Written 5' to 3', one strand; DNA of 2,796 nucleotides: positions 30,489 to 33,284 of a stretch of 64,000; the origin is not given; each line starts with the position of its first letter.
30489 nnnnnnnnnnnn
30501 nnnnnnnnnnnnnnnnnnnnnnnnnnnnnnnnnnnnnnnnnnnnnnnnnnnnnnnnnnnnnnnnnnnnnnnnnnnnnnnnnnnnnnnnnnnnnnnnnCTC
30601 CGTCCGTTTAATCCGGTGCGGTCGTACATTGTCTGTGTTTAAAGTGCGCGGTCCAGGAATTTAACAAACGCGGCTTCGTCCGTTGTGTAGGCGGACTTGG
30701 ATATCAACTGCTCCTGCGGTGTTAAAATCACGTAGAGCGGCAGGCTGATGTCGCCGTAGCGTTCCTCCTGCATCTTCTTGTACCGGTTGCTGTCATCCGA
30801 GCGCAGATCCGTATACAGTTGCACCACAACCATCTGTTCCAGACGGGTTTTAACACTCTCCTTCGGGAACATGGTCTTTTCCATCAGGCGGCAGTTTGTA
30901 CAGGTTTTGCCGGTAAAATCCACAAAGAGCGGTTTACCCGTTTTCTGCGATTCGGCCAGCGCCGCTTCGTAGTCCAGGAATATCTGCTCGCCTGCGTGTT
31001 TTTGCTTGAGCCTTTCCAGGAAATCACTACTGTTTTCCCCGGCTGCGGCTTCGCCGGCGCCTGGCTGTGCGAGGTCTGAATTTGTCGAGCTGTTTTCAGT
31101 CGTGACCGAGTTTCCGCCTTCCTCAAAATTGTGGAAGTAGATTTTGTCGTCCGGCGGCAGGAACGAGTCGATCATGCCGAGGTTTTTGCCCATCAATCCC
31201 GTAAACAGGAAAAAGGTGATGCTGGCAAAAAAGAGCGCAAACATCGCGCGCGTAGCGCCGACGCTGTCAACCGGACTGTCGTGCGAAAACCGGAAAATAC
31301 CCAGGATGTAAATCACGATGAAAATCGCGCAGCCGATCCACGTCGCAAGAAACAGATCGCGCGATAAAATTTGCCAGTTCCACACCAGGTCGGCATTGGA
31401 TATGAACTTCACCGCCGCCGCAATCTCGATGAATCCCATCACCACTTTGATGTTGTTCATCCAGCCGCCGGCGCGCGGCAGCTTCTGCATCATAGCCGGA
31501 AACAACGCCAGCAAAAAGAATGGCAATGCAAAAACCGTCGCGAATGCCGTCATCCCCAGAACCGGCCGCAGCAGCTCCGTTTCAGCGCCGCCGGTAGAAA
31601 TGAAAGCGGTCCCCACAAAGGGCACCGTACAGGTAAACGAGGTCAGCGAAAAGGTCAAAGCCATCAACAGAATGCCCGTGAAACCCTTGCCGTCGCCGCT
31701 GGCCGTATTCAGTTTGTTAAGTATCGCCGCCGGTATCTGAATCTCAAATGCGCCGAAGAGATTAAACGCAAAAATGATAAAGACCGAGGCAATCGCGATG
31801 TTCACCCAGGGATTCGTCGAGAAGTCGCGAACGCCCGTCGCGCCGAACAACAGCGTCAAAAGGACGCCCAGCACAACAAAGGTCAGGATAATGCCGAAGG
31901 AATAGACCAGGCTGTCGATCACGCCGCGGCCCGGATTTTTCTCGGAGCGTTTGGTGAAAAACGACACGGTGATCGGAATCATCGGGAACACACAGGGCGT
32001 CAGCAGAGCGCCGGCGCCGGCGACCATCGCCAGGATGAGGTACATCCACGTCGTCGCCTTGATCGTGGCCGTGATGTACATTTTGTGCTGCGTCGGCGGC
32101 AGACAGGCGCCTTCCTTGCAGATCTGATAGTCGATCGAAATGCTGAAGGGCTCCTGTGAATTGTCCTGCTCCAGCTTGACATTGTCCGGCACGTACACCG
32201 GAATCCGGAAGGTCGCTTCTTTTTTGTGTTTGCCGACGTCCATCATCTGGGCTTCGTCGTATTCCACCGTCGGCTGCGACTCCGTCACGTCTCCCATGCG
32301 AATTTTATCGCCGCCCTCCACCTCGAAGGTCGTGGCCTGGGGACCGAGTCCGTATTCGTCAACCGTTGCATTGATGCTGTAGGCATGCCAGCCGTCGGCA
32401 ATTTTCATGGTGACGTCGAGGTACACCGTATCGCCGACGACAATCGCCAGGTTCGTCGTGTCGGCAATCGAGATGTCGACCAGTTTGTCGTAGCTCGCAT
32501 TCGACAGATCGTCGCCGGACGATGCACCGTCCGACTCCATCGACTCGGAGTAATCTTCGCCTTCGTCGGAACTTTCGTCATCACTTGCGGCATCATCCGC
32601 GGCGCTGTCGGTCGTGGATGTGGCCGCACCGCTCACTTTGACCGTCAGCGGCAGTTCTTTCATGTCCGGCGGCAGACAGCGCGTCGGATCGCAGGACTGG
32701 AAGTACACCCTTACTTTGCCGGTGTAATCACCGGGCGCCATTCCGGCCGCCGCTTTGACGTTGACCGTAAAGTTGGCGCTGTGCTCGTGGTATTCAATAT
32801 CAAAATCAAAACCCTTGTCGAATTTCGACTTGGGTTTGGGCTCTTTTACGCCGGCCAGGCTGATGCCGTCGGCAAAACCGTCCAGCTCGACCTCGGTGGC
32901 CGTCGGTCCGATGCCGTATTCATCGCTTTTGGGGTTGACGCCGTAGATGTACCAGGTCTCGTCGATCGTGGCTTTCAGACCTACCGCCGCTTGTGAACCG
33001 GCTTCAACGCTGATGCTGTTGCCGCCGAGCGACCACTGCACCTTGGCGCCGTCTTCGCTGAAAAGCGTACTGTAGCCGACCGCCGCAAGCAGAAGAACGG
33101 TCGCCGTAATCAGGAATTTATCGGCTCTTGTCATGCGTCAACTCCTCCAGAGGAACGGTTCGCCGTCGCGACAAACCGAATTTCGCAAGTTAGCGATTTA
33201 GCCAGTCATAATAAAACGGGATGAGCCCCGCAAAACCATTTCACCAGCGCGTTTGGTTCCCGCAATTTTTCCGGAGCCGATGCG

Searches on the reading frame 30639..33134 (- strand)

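Call 51: search_protein_families(library=pfam, proteins=[window:30639-33134:-], max_evalue=0.00001)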
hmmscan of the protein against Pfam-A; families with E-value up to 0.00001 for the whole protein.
window:30639-33134:- (831 aa): 5 families
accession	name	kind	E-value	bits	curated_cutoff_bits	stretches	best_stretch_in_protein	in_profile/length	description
PF02683.22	DsbD_TM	-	1.3e-28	100.3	27.1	1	363-579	2-216/219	Cytochrome C biogenesis protein transmembrane domain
PF11412.14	DsbD_N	-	3e-22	79.3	25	2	233-351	16-114/119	Thiol:disulfide interchange protein DsbD, N-terminal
PF13899.12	Thioredoxin_7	-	2.3e-12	47.3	27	1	721-806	5-83/83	Thioredoxin-like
PF03190.21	Thioredox_DsbH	-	2.6e-08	34.5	27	1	723-821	27-126/163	Protein of unknown function, DUF255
PF13098.12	Thioredoxin_2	-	5.9e-06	27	27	0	730-807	2-85/104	Thioredoxin-like domain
